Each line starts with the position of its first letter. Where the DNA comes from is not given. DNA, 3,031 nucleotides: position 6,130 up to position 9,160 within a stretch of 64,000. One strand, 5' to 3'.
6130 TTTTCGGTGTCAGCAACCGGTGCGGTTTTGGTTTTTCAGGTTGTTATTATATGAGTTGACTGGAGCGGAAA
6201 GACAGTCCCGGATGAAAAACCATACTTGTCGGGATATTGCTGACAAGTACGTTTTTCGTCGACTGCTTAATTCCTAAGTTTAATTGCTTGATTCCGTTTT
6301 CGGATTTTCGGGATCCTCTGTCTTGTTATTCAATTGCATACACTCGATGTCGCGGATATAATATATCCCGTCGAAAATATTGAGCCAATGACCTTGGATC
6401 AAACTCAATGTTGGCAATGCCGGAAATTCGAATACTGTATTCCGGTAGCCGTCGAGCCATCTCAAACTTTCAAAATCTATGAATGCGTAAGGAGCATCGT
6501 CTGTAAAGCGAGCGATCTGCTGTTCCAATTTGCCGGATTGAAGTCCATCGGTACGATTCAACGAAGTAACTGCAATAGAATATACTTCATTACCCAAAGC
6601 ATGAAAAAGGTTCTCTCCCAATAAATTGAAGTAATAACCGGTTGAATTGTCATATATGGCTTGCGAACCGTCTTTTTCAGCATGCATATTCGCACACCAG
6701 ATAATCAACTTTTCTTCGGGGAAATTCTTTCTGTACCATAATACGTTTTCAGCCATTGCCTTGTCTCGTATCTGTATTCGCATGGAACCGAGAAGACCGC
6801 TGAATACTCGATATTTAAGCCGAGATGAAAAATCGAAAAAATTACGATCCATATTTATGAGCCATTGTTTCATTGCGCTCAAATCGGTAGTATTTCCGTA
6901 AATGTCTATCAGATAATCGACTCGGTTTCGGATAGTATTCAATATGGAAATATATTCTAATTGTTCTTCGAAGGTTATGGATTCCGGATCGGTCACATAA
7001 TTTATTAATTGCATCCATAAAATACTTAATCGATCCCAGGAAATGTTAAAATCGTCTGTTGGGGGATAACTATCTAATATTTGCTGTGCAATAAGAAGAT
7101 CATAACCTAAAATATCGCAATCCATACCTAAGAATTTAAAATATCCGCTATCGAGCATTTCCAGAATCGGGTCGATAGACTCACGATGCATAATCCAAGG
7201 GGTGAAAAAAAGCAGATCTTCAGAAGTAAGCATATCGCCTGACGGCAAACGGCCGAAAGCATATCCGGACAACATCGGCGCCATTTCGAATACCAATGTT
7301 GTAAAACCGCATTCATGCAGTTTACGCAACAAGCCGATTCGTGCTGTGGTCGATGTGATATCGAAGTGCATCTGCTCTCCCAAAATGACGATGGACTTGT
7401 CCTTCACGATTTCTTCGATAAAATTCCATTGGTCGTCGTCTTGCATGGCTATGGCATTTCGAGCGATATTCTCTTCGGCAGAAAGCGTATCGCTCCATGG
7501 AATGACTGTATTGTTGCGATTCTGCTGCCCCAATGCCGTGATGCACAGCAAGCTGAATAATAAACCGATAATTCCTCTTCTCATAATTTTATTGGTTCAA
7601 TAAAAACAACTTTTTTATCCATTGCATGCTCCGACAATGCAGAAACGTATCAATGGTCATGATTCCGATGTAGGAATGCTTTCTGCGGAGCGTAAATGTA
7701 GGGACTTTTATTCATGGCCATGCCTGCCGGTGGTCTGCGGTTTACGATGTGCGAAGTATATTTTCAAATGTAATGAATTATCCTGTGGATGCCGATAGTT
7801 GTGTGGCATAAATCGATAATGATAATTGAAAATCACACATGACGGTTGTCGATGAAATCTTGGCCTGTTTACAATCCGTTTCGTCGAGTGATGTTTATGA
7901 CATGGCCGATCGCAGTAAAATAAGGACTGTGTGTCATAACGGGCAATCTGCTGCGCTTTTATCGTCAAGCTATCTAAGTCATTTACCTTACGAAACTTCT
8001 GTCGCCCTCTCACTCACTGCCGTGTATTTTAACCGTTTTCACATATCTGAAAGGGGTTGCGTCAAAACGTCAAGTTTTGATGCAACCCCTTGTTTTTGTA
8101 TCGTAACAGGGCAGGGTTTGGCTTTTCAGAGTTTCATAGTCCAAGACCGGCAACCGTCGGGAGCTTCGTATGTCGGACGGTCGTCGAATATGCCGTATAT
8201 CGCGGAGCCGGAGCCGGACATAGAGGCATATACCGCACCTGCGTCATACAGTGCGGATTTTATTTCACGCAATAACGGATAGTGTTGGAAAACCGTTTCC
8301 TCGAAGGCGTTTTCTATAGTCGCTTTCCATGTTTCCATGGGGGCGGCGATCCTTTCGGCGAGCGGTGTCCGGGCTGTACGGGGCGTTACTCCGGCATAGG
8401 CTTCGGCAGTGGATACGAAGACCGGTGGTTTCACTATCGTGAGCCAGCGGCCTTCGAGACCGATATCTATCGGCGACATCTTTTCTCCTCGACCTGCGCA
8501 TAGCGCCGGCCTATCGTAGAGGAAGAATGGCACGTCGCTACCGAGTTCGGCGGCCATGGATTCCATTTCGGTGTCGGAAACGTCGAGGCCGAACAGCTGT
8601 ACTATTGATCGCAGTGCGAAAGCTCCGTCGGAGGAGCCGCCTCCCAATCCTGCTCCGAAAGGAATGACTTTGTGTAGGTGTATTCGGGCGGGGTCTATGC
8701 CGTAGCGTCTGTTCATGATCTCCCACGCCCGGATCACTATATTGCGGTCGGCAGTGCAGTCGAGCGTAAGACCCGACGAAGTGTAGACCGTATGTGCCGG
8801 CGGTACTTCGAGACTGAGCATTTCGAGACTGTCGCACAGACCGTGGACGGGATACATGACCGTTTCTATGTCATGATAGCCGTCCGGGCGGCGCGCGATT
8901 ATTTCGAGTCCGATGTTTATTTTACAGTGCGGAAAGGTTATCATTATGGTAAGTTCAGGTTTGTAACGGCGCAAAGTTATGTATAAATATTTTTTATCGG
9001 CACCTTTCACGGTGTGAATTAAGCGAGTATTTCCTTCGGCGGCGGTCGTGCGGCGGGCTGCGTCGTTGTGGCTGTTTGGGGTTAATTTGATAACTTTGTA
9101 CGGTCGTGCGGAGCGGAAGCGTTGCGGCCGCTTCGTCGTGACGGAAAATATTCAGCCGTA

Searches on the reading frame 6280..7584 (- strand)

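Call 58: search_protein_families(library=pfam, proteins=[window:6280-7584:-], max_evalue=0.001)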
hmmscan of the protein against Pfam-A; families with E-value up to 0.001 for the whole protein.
window:6280-7584:- (434 aa): 1 family
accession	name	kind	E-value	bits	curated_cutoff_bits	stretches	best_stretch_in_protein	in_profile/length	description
PF05139.19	Erythro_esteras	-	1.7e-06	28.4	26.4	1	270-341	198-264/358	Erythromycin esterase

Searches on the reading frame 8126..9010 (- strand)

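Call 58: search_protein_families(library=pfam, proteins=[window:8126-9010:-], max_evalue=0.001)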
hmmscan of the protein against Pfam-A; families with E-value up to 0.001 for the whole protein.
window:8126-9010:- (294 aa): 2 families
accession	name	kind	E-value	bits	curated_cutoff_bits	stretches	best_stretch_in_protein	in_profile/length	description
PF00288.32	GHMP_kinases_N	-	3e-15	56.6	22.3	1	90-166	1-86/87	GHMP kinases N terminal domain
PF08544.19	GHMP_kinases_C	-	6.2e-09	36.6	21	1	236-278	25-69/85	GHMP kinases C terminal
